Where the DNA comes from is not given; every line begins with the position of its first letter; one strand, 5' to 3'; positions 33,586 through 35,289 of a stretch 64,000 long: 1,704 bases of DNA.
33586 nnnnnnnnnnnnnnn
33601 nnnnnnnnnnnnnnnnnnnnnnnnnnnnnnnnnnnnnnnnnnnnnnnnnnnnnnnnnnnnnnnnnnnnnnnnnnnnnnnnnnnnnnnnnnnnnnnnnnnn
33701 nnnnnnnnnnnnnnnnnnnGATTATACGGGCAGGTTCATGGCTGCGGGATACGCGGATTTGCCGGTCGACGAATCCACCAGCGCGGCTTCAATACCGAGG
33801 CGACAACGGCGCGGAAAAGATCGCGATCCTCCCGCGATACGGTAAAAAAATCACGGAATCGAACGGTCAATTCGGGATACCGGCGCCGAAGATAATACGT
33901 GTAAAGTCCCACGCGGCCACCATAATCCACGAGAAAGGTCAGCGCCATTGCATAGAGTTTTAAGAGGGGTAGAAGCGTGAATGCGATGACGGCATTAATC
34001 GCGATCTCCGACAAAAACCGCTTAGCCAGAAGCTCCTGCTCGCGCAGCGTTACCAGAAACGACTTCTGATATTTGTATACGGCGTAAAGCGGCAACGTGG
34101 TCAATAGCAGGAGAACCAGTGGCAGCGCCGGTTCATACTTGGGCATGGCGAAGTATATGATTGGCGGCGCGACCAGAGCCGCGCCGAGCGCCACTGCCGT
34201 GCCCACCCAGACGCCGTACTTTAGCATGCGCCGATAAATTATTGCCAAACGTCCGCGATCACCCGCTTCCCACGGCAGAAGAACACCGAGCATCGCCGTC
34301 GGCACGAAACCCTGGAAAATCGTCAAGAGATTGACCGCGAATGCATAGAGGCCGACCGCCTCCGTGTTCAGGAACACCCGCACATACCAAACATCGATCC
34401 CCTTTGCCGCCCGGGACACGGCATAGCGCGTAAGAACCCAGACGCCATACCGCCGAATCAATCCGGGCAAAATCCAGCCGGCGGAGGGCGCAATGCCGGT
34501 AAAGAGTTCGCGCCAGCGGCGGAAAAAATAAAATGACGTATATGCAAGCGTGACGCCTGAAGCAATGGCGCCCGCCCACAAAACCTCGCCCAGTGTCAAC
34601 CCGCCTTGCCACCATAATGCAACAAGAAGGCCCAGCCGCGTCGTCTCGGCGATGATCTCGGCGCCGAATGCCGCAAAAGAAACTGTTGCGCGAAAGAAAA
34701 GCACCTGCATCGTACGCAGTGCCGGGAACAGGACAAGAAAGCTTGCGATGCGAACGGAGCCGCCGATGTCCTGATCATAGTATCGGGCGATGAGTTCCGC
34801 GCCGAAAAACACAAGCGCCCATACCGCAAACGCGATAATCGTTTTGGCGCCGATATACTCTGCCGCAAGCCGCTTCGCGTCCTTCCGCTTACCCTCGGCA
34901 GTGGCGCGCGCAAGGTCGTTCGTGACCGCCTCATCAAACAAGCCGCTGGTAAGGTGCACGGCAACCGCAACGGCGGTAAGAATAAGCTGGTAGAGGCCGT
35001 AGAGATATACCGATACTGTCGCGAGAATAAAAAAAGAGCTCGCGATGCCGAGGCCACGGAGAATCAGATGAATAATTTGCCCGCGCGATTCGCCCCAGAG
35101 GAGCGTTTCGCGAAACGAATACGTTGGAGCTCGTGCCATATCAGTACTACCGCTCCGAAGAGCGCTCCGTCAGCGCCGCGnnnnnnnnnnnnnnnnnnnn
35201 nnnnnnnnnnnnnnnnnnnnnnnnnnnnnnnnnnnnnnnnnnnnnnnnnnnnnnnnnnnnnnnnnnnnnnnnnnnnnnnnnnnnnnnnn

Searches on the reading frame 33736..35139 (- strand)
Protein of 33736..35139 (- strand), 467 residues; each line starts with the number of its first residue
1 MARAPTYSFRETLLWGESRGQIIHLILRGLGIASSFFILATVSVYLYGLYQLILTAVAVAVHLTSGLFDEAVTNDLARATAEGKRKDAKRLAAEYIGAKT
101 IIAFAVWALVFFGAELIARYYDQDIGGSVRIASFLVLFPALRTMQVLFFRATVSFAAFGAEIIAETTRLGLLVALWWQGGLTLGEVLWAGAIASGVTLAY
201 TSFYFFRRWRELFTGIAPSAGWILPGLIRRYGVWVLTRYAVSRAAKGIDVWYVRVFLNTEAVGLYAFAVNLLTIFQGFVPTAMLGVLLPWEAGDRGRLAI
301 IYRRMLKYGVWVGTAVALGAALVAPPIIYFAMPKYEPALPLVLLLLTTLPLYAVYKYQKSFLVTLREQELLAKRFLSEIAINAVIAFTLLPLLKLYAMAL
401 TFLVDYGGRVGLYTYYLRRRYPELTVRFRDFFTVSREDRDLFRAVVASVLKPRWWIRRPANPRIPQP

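Call 3: search_protein_families(library=pfam, proteins=[window:33736-35139:-], max_evalue=0.01)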
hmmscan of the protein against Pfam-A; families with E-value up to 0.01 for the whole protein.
window:33736-35139:- (467 aa): 1 family
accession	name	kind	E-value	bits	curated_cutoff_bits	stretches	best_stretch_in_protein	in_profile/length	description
PF01943.22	Polysacc_synt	-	6.2e-13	49.2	28.2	1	26-290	14-269/274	Polysaccharide biosynthesis protein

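Call 68: search_protein_families(library=ncbifam, proteins=[window:33736-35139:-], max_evalue=0.00001)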
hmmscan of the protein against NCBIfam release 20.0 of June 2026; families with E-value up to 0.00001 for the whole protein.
window:33736-35139:- (467 aa): 0 families
